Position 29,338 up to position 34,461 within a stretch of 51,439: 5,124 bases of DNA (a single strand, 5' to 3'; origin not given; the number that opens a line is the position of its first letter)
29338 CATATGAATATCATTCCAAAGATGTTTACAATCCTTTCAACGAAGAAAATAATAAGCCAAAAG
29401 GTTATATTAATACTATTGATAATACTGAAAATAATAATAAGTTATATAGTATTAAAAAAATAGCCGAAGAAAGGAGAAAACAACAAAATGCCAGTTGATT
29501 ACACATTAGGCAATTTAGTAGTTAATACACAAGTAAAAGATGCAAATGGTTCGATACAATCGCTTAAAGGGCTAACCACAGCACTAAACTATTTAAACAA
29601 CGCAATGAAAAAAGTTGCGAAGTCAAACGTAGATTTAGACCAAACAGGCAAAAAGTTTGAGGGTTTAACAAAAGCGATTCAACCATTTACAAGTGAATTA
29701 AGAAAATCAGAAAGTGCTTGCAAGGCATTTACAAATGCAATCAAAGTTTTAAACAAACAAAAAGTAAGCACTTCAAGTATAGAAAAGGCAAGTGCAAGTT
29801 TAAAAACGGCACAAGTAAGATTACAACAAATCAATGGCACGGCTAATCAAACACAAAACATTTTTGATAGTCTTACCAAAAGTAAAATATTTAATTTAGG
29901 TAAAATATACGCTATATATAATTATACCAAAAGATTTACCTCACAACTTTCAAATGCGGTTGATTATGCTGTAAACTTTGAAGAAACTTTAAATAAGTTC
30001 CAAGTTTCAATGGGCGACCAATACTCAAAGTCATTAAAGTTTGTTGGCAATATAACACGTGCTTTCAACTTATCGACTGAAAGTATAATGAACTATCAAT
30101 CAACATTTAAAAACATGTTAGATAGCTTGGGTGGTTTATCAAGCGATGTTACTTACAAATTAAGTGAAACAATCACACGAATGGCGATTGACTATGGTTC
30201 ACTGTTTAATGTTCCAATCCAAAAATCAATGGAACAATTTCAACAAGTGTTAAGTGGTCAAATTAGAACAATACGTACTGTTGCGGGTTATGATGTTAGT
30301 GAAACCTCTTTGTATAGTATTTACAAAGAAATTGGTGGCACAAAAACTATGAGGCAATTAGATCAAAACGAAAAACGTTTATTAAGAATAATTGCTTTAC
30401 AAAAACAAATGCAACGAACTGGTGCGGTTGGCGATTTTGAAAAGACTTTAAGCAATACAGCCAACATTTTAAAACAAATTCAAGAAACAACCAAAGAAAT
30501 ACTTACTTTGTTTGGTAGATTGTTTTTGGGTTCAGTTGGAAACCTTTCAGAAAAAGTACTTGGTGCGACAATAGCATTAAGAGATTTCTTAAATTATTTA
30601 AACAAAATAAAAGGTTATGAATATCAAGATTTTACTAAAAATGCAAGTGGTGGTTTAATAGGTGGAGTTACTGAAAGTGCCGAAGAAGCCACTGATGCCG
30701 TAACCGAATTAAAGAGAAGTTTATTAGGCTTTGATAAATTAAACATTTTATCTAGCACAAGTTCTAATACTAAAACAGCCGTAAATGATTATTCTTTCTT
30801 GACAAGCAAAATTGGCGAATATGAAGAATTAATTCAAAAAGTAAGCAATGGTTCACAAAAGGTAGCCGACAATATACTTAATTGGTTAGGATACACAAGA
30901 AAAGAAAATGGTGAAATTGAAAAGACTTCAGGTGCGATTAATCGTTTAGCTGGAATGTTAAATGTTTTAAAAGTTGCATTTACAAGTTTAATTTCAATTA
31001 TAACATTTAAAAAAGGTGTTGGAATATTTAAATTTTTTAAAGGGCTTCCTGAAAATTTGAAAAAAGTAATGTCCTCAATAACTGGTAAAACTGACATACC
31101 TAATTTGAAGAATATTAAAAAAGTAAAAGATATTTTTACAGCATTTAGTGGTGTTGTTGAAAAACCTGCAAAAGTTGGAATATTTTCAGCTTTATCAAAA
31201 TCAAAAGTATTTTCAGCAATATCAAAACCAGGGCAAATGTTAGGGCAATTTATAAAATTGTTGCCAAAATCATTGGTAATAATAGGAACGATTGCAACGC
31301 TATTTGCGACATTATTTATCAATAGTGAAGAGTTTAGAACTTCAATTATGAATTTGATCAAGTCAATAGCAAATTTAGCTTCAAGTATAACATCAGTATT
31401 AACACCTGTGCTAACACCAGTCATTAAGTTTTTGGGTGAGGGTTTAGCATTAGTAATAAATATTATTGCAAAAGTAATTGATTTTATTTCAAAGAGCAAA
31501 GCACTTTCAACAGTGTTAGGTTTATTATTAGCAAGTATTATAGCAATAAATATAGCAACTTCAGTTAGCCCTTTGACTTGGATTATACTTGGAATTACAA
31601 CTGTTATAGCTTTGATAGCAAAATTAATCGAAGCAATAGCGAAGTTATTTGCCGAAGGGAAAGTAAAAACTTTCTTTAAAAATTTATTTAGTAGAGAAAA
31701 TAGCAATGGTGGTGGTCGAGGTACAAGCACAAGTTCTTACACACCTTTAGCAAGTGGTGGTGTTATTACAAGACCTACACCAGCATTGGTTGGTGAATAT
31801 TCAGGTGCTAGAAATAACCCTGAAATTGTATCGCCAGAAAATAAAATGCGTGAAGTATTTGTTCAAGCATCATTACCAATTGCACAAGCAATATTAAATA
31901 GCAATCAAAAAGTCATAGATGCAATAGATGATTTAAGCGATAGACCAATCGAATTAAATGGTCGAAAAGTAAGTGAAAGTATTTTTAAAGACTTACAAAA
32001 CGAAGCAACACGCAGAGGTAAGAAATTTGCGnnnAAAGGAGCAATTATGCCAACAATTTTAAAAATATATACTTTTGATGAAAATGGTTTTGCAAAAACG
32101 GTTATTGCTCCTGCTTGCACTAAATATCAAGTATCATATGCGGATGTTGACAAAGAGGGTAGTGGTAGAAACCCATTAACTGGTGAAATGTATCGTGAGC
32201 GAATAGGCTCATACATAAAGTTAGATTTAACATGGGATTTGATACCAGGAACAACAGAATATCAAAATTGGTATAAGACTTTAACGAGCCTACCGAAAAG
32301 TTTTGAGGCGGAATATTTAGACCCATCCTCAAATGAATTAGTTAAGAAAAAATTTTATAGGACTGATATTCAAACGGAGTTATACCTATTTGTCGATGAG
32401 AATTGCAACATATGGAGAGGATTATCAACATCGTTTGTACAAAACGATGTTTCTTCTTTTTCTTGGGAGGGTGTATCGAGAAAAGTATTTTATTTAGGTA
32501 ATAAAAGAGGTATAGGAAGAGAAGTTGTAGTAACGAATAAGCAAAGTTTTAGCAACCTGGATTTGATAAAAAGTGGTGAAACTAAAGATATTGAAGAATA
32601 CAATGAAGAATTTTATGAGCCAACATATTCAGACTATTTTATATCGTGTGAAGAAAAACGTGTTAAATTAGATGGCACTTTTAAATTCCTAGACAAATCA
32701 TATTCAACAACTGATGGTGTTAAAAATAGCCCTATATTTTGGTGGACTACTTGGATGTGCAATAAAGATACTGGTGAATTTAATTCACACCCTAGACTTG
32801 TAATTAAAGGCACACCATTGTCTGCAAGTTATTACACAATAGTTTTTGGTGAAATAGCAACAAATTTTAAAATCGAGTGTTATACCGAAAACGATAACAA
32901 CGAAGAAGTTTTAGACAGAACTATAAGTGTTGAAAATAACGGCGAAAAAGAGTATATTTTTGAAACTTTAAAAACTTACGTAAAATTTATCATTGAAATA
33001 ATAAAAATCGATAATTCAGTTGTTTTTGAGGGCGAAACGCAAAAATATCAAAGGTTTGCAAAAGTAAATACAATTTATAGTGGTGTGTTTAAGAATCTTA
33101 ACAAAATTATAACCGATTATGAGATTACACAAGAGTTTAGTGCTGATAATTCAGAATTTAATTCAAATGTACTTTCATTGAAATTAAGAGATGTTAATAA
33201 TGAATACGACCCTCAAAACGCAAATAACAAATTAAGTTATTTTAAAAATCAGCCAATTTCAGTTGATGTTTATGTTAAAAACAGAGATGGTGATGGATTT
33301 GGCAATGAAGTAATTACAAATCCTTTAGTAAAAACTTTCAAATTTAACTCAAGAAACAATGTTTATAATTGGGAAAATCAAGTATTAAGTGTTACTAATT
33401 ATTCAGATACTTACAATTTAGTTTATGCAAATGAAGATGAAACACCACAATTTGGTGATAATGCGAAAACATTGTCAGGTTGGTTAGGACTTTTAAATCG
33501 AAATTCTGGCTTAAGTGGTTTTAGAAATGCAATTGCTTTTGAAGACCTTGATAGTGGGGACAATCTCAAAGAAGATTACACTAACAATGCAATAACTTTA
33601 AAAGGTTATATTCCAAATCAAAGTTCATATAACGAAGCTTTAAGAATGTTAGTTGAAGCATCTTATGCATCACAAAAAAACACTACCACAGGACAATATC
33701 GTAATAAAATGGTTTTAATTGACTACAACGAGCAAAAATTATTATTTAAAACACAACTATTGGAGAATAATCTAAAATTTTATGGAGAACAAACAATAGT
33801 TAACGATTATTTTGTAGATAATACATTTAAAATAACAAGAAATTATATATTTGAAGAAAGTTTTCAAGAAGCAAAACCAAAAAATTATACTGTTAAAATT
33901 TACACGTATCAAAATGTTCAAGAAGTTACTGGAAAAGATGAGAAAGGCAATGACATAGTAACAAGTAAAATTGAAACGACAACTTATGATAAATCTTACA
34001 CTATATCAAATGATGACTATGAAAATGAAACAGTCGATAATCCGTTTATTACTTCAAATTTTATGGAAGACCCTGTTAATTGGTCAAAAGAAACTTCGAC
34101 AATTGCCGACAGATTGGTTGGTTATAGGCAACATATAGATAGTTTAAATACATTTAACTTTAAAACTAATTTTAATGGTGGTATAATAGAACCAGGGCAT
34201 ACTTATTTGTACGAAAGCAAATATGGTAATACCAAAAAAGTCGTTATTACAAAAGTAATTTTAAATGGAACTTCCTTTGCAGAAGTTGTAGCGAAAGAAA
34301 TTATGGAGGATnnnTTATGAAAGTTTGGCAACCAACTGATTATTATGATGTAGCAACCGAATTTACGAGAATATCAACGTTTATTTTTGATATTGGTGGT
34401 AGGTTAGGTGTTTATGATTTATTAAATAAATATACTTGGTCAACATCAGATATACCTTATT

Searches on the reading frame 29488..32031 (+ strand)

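Call 15: search_protein_families(library=phrogs, proteins=[window:29488-32031:+], max_evalue=0.001)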
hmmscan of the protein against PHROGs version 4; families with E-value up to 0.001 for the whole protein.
window:29488-32031:+ (848 aa): 6 families
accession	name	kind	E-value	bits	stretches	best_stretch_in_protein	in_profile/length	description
phrog_1535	-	tail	3.3e-23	82.8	1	15-665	84-651/1152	tail length tape measure protein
phrog_971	-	lysis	3.1e-06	27.1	1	274-719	240-620/1338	endolysin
phrog_31409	-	tail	5.1e-05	23.4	1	100-408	24-326/365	tail length tape measure protein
phrog_28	-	tail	0.00011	21.8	1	617-723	574-686/1228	tail length tape measure protein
phrog_2335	-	tail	0.00067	18.7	1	19-195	14-174/1536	tail length tape measure protein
phrog_788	-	tail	0.00084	20.2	0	30-132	194-291/297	tail protein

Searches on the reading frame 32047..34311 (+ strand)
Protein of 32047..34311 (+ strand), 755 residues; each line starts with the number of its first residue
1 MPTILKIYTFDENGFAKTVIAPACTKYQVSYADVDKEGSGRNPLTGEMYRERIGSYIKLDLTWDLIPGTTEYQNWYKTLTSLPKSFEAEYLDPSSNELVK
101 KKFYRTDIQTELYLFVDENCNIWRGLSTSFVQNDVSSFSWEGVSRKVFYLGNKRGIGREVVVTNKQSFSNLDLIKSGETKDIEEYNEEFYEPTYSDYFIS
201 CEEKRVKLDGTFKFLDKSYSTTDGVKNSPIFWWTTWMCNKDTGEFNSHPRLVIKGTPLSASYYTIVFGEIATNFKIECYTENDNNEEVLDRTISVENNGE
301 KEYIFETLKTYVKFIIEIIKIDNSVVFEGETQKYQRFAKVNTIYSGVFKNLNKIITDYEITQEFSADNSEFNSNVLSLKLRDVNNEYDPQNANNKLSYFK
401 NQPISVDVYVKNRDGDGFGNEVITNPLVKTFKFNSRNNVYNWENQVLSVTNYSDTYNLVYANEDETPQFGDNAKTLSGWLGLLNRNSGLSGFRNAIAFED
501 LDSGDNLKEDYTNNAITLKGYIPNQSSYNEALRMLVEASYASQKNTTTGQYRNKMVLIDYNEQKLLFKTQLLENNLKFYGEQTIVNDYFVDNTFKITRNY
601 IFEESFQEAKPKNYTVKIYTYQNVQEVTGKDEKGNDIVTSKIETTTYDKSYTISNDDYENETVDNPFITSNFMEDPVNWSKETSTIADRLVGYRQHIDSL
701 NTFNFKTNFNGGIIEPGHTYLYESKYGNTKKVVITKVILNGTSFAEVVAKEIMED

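Call 15: search_protein_families(library=phrogs, proteins=[window:32047-34311:+], max_evalue=0.001)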
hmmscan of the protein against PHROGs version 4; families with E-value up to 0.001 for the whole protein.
window:32047-34311:+ (755 aa): 1 family
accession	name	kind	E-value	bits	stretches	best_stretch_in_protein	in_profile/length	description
phrog_1194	-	unknown function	8.5e-18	65.5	1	20-132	14-124/125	-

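Call 91: search_protein_families(library=pfam, proteins=[window:32047-34311:+], max_evalue=0.001)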
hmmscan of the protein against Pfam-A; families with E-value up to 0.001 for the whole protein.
window:32047-34311:+ (755 aa): 0 families
